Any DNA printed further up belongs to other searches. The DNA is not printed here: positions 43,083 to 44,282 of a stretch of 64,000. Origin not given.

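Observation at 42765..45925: Two-gene operon: M61-PDZ glycyl aminopeptidase co-transcribed with a secreted trypsin-fold/ankyrin-repeat fusion protein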

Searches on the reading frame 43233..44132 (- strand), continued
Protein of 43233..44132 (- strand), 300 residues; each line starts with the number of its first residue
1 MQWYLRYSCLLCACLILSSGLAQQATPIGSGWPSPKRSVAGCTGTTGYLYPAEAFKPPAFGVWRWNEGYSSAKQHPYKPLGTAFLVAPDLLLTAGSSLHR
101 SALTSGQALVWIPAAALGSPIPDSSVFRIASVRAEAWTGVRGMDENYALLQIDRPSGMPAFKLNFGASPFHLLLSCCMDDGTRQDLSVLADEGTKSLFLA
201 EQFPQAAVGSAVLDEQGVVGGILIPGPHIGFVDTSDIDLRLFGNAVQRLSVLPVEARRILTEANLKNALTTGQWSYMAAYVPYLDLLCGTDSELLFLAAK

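Call 40: fold_search(model_id=the predicted structure, library=pdb)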
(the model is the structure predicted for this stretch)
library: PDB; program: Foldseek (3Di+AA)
matches with E <= 10: 1725; with E <= 0.001: 641
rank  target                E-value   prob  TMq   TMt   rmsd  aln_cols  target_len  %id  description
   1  8f7u_A                3.2e-07  1.00  0.54  0.57   5.2       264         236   13  Macrocyclic Plasmin Inhibitor (released 2023-02-08)
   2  7sjy_A                4.9e-07  1.00  0.49  0.40   6.5       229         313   14  Crystal structure of Clostridium thermocellum RsgI9 S1C-NTF2 bi-domain (released 2022-03-02)
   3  1oss                  5.5e-07  1.00  0.49  0.54   6.0       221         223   14  T190P STREPTOMYCES GRISEUS TRYPSIN IN COMPLEX WITH BENZAMIDINE (released 2003-08-19)
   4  1os8                  6.1e-07  1.00  0.49  0.53   6.0       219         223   14  RECOMBINANT STREPTOMYCES GRISEUS TRYPSIN (released 2003-08-19)
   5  8se8_C                6.5e-07  1.00  0.49  0.60   6.6       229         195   12  HTRA-1 PD/SA bound to CKP 1G10 (released 2024-07-03)
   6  1qy6                  9.5e-07  1.00  0.50  0.56   5.8       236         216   13  Structue of V8 Protease from Staphylococcus aureus (released 2004-02-17)
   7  3i77                  1.4e-06  1.00  0.49  0.53   5.9       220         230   14  35/99/170-loops of FXa in SGT (released 2010-06-02)
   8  1sgt                  1.5e-06  1.00  0.49  0.53   6.1       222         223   14  REFINED CRYSTAL STRUCTURE OF STREPTOMYCES GRISEUS TRYPSIN AT 1.7 ANGSTROMS RESOLUTION (released 1988-07-16)
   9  7ths_B                1.5e-06  1.00  0.54  0.55   5.4       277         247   12  Macrocyclic plasmin inhibitor (released 2023-01-18)
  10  8f7v_B                1.6e-06  1.00  0.53  0.54   5.6       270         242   12  Macrocyclic plasmin inhibitor (released 2023-02-08)
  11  2fmj                  1.8e-06  1.00  0.47  0.52   6.0       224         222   14  220-loop mutant of streptomyces griseus trypsin (released 2006-05-23)
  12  1wcz                  2.1e-06  1.00  0.50  0.57   5.9       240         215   13  Crystal structure of an alkaline form of v8 protease from Staphylococcus aureus (released 2004-06-01)
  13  6z0y_A                2.7e-06  1.00  0.49  0.59   6.3       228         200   12  HtrA1 inactive protease domain S328A with CARASIL mutations D174R R274Q (released 2021-05-19)
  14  9azk_C                2.7e-06  1.00  0.53  0.54   5.2       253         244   12  Macrocyclic inhibitors targeting the prime site of the fibrinolytic serine protease plasmin (released 2024-10-30)
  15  1l4z_A                2.7e-06  1.00  0.50  0.50   7.0       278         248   12  X-RAY CRYSTAL STRUCTURE OF THE COMPLEX OF MICROPLASMINOGEN WITH ALPHA DOMAIN OF STREPTOKINASE IN THE PRESENCE CADMIUM  (released 2002-12-11)
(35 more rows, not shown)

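Call 43: find_encoding_contigs(protein=P0009, flank=10000, max_places=4)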
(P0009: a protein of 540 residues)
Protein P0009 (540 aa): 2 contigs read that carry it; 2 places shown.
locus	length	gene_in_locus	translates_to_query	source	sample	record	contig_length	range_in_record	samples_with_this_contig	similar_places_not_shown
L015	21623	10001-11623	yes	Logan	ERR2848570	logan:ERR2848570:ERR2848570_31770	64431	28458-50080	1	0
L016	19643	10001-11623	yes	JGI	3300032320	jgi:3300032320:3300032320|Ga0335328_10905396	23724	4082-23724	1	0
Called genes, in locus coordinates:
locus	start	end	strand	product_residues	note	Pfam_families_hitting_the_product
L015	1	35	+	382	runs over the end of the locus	PF01053:Cys_Met_Meta_PP, PF00155:Aminotran_1_2 (weak)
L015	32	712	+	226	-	PF13367:PrsW-protease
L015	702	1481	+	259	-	PF09674:DUF2400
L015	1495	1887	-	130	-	-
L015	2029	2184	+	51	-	-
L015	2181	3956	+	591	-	PF17899:Peptidase_M61_N, PF05299:Peptidase_M61, PF17820:PDZ_6 (weak)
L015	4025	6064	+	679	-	PF00656:Peptidase_C14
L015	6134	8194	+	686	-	PF00656:Peptidase_C14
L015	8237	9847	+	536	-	PF00089:Trypsin (weak), PF13365:Trypsin_2, PF00023:Ank (faint), PF12796:Ank_2, PF13857:Ank_5, PF12796:Ank_2, PF13637:Ank_4, PF13857:Ank_5 (weak), +1 more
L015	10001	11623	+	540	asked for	PF00089:Trypsin, PF13365:Trypsin_2, PF10459:Peptidase_S46 (weak), PF00023:Ank (faint), PF13606:Ank_3 (faint), PF13857:Ank_5 (faint), PF12796:Ank_2, PF13637:Ank_4 (weak)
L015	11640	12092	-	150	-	PF03061:4HBT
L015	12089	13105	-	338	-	PF25594:GldB_lipo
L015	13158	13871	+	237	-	PF13568:OMP_b-brl_2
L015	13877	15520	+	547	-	PF00795:CN_hydrolase, PF02540:NAD_synthase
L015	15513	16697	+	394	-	PF07690:MFS_1, PF06609:TRI12 (faint), PF00083:Sugar_tr, PF05977:MFS_3 (faint), PF07690:MFS_1, PF00083:Sugar_tr (weak)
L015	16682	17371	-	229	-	-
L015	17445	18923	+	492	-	PF18990:DUF5723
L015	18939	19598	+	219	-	-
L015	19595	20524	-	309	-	PF08331:QueG_DUF1730, PF13187:Fer4_9 (faint), PF00037:Fer4 (faint), PF13484:Fer4_16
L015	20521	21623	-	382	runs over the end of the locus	PF05496:RuvB_N, PF07726:AAA_3 (faint), PF07728:AAA_5 (faint), PF00004:AAA, PF17864:AAA_lid_4, PF05491:WHD_RuvB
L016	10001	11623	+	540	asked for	PF00089:Trypsin, PF13365:Trypsin_2, PF10459:Peptidase_S46 (weak), PF00023:Ank (faint), PF13606:Ank_3 (faint), PF13857:Ank_5 (faint), PF12796:Ank_2, PF13637:Ank_4 (weak)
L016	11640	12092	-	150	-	PF03061:4HBT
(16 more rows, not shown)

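Call 44: find_encoding_contigs(protein=P0007, flank=8000, max_places=3)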
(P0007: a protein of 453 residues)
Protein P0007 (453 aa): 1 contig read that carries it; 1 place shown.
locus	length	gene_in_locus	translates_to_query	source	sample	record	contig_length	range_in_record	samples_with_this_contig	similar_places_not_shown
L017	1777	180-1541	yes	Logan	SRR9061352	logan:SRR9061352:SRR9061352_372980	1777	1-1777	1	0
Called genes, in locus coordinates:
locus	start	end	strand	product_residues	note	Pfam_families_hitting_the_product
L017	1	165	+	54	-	?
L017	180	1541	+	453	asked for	PF13637:Ank_4 (faint), PF12796:Ank_2 (weak), PF00023:Ank (faint), PF13606:Ank_3 (faint), PF12796:Ank_2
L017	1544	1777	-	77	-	?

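Call 48: find_homologous_proteins(query=L015:10001-11020:+, max_evalue=0.00001)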
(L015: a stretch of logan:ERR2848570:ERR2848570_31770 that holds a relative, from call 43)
Query L015:10001-11020:+ (340 aa): 3951 proteins with E <= 0.00001 among 6517 candidates; the best 120 are listed.
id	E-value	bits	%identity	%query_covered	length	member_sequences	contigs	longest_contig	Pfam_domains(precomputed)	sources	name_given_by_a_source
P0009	7.8e-233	790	100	100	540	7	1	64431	PF13365.13,PF13606.13,PF13857.13,PF10459.16,PF12796.14,PF00023.37,PF13637.13,PF00089.33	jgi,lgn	-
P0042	5.3e-214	728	91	100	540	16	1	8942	PF13365.13,PF13606.13,PF13857.13,PF10459.16,PF12796.14,PF00023.37,PF13637.13,PF00089.33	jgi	jgi:hypothetical protein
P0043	6.5e-212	721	91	100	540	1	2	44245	PF13365.13,PF13606.13,PF13857.13,PF10459.16,PF12796.14,PF00023.37,PF13637.13,PF00089.33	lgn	-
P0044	4.7e-210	715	90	100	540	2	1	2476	PF13365.13,PF13606.13,PF13857.13,PF10459.16,PF12796.14,PF00023.37,PF13637.13,PF00089.33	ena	-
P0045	8.9e-208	708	93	95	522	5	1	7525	PF13365.13,PF13606.13,PF13857.13,PF10459.16,PF12796.14,PF00023.37,PF13637.13,PF00089.33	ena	-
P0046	1.3e-206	704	93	95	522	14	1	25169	PF13365.13,PF13606.13,PF13857.13,PF10459.16,PF12796.14,PF00023.37,PF13637.13,PF00089.33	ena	-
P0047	4.2e-198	676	86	97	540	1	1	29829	PF13365.13,PF13606.13,PF13857.13,PF10459.16,PF12796.14,PF00023.37,PF13637.13,PF00089.33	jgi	-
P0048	2.1e-177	608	79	93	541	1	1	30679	PF13365.13,PF13606.13,PF13857.13,PF10459.16,PF12796.14,PF00023.37,PF13637.13,PF00089.33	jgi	jgi:V8-like Glu-specific endopeptidase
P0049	1.4e-104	369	55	95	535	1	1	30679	PF13365.13,PF13606.13,PF13857.13,PF12796.14,PF00023.37,PF13637.13,PF00089.33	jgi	jgi:V8-like Glu-specific endopeptidase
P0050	1.6e-100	355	53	100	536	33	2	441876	PF13365.13,PF13606.13,PF13857.13,PF12796.14,PF00023.37,PF13637.13,PF00089.33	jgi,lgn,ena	jgi:hypothetical protein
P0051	4.4e-98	347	52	94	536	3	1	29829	PF13365.13,PF13606.13,PF13857.13,PF12796.14,PF00023.37,PF13637.13,PF00089.33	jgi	-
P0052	9.6e-89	316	54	87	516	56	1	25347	PF13365.13,PF13606.13,PF13857.13,PF12796.14,PF00023.37,PF13637.13,PF00089.33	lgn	-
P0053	1.3e-88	316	50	98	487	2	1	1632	PF13365.13,PF13606.13,PF13857.13,PF12796.14,PF00023.37,PF00089.33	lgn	-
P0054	4.8e-88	314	49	98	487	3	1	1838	PF13365.13,PF13606.13,PF13857.13,PF12796.14,PF00023.37,PF13637.13,PF00089.33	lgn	-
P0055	2.7e-87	312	50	98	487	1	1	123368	PF13365.13,PF13857.13,PF12796.14,PF00023.37,PF00089.33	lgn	-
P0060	3.4e-83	298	49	96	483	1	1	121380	PF13365.13,PF13606.13,PF13857.13,PF12796.14,PF00023.37,PF13637.13,PF00089.33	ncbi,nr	ncbi:MAG: trypsin-like peptidase domain-containing protein [Bacteroidetes bacterium]|nr:trypsin-like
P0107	1.4e-61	227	42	82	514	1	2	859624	PF13365.13,PF13606.13,PF13857.13,PF12796.14,PF00023.37,PF13637.13,PF00089.33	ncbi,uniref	ncbi:ankyrin repeat domain-containing protein [Salinimicrobium soli]|uniref:ankyrin repeat domain-co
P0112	2.9e-61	226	39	94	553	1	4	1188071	PF13365.13,PF13606.13,PF13857.13,PF12796.14,PF00023.37,PF13637.13,PF00089.33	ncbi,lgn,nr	ncbi:MAG: ankyrin repeat domain-containing protein [Flavobacteriales bacterium]|nr:ankyrin repeat do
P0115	6.2e-61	225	41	89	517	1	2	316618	PF13365.13,PF13606.13,PF13857.13,PF12796.14,PF13637.13,PF00089.33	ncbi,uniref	ncbi:trypsin-like peptidase domain-containing protein [Gaetbulibacter aestuarii]|uniref:Serine prote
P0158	5.0e-58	215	37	100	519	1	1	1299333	PF13365.13,PF13606.13,PF13857.13,PF12796.14,PF00023.37,PF13637.13,PF00089.33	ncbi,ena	-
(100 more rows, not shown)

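Call 49: find_encoding_contigs(protein=P0107, flank=8000, max_places=1)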
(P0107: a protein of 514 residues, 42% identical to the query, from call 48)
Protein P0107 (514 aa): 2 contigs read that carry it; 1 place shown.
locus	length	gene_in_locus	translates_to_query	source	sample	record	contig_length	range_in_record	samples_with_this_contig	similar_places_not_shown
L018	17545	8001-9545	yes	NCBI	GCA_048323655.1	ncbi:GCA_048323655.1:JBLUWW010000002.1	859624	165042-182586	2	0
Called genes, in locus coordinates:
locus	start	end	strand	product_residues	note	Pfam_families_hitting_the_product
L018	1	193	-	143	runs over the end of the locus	-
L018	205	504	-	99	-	-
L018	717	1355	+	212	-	-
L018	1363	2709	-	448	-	PF05990:DUF900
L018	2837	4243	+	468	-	-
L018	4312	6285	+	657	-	PF00656:Peptidase_C14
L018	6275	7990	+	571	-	PF00656:Peptidase_C14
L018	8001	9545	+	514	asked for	PF00089:Trypsin, PF13365:Trypsin_2, PF12796:Ank_2, PF13606:Ank_3 (faint), PF13637:Ank_4, PF13857:Ank_5 (weak), PF00023:Ank (weak)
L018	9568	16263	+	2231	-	PF00515:TPR_1 (faint), PF07719:TPR_2 (faint), PF13424:TPR_12 (faint), PF13428:TPR_14 (faint), PF13432:TPR_16 (faint), PF12770:CHAT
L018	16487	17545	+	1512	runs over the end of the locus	PF00656:Peptidase_C14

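Call 50: find_encoding_contigs(protein=P0115, flank=8000, max_places=1)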
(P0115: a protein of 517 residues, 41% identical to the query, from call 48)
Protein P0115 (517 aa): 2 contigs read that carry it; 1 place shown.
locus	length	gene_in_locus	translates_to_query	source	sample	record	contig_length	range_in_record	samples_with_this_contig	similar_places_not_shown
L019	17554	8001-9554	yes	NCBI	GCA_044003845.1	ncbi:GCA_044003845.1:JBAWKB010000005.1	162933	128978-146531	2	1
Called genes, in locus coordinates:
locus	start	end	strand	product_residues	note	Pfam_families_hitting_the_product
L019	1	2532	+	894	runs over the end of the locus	PF12708:Pect-lyase_RHGA_epim (faint), PF05048:NosD, PF13229:Beta_helix, PF13385:Laminin_G_3, PF18962:Por_Secre_tail (weak)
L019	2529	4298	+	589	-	PF05048:NosD (faint), PF13229:Beta_helix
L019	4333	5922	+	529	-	PF00884:Sulfatase, PF16347:SGSH_C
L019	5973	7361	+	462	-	PF03629:SASA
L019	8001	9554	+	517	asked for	PF00089:Trypsin, PF13365:Trypsin_2, PF13857:Ank_5 (faint), PF12796:Ank_2 (weak), PF13606:Ank_3 (faint), PF13637:Ank_4 (faint), PF12796:Ank_2 (weak)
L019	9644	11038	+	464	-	PF05990:DUF900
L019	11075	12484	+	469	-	-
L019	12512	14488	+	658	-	PF00656:Peptidase_C14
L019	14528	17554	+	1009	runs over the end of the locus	PF00656:Peptidase_C14, PF13424:TPR_12, PF00515:TPR_1 (weak), PF25063:ARM_TT21_C (weak), PF00515:TPR_1 (weak), PF12895:ANAPC3 (weak), PF13181:TPR_8 (weak), PF13414:TPR_11 (weak), +11 more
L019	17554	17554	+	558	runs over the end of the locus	PF20148:DUF6531, PF05593:RHS_repeat (faint)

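Call 51: find_encoding_contigs(protein=P0060, flank=8000, max_places=1)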
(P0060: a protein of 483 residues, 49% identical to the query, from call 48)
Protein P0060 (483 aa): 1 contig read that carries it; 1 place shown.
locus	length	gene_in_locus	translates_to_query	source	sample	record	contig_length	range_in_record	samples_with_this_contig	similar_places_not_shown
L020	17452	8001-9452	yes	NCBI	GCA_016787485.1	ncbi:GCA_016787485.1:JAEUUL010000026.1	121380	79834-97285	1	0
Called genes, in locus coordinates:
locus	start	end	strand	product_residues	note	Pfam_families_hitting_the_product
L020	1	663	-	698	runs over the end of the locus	PF07953:Toxin_R_bind_N (faint), PF13385:Laminin_G_3, PF01483:P_proprotein, PF18962:Por_Secre_tail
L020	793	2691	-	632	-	PF01566:Nramp, PF00582:Usp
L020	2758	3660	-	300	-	PF21602:GldM_3rd (weak)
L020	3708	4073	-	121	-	-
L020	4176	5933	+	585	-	PF17899:Peptidase_M61_N, PF05299:Peptidase_M61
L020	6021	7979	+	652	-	PF00656:Peptidase_C14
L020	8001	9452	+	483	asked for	PF00089:Trypsin, PF13365:Trypsin_2, PF12796:Ank_2, PF13606:Ank_3 (faint), PF13637:Ank_4 (faint), PF12796:Ank_2, PF13857:Ank_5, PF00023:Ank (weak)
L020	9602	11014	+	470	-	PF00089:Trypsin, PF13365:Trypsin_2, PF12796:Ank_2, PF13637:Ank_4 (faint), PF13857:Ank_5, PF12796:Ank_2 (weak)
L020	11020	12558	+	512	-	PF00089:Trypsin (weak), PF13637:Ank_4 (faint), PF13365:Trypsin_2, PF12796:Ank_2, PF13857:Ank_5 (weak), PF00023:Ank, PF13606:Ank_3 (weak), PF13857:Ank_5 (weak)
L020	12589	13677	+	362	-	PF02615:Ldh_2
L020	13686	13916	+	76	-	-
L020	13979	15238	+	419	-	PF01566:Nramp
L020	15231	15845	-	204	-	-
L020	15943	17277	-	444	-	PF01494:FAD_binding_3, PF13450:NAD_binding_8 (weak)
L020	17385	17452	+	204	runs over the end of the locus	PF01522:Polysacc_deac_1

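Call 64: search_protein_families(library=padloc, proteins=[L015:4025-6064:+, L015:6134-8194:+, L015:8237-9847:+, L015:10001-11623:+], max_evalue=0.01)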
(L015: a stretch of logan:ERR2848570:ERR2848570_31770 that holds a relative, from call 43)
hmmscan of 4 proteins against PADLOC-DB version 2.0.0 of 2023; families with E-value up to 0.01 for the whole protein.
L015:4025-6064:+ (679 aa): 1 family
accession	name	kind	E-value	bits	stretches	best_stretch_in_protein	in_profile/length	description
PDLC02987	caspase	-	5.4e-11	40.3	1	31-325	5-158/453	-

L015:6134-8194:+ (686 aa): 1 family
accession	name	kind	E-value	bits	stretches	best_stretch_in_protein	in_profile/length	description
PDLC02987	caspase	-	4e-12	44.1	1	50-278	5-157/453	-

L015:8237-9847:+ (536 aa): 5 families
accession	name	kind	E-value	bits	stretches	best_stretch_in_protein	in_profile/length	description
PDLC04783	PDC-M72A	-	1.2e-12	45.8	1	405-535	255-389/392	-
PDLC02960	RT-Protease_XI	-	8.4e-06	23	1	95-278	348-487/506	single gene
PDLC02908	Ankyrin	-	0.0002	17.7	1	440-523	729-812/880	-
PDLC02959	RT-Protease_XI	-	0.00097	16.2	1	89-278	344-490/510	single gene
PDLC03090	Specificity_I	-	0.0096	13.2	0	439-511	196-259/434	Type I specificity subunit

L015:10001-11623:+ (540 aa): 4 families
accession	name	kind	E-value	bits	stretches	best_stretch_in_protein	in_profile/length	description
PDLC04783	PDC-M72A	-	4.5e-16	57.1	1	376-534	229-385/392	-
PDLC02960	RT-Protease_XI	-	2.1e-06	25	1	109-289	349-492/506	single gene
PDLC02908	Ankyrin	-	3.4e-05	20.3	1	432-518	751-838/880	-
PDLC02959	RT-Protease_XI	-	3.9e-05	20.8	1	106-290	348-497/510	single gene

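Call 79: find_encoding_contigs(protein=P0158, flank=8000, max_places=1)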
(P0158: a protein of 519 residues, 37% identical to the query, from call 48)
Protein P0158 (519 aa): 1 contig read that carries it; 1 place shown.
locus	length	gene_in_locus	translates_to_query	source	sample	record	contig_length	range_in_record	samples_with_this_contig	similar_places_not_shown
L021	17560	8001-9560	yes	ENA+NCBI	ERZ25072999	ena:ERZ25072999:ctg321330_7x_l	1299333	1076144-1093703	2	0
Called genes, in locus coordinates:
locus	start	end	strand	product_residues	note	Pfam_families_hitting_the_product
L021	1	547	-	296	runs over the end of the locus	PF03976:PPK2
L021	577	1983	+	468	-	PF00753:Lactamase_B, PF16661:Lactamase_B_6 (weak), PF10996:Beta-Casp, PF07521:RMMBL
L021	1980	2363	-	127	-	PF08327:AHSA1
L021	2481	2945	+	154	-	-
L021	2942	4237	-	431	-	PF05195:AMP_N, PF00557:Peptidase_M24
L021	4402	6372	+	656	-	PF00656:Peptidase_C14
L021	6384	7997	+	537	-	PF00089:Trypsin, PF13365:Trypsin_2, PF00023:Ank (faint), PF13606:Ank_3 (faint), PF13637:Ank_4 (faint), PF12796:Ank_2, PF13857:Ank_5 (weak)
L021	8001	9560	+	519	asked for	PF00089:Trypsin, PF13365:Trypsin_2, PF13606:Ank_3 (faint), PF12796:Ank_2, PF13637:Ank_4 (weak), PF12796:Ank_2 (weak), PF13637:Ank_4 (weak), PF13857:Ank_5 (weak), +1 more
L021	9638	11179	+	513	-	PF00171:Aldedh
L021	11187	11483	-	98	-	PF01936:NYN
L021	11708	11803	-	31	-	-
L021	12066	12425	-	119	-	PF05099:TerB (weak)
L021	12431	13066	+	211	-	PF13505:OMP_b-brl (weak), PF13568:OMP_b-brl_2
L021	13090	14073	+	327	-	PF02086:MethyltransfD12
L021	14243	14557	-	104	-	PF01906:YbjQ_1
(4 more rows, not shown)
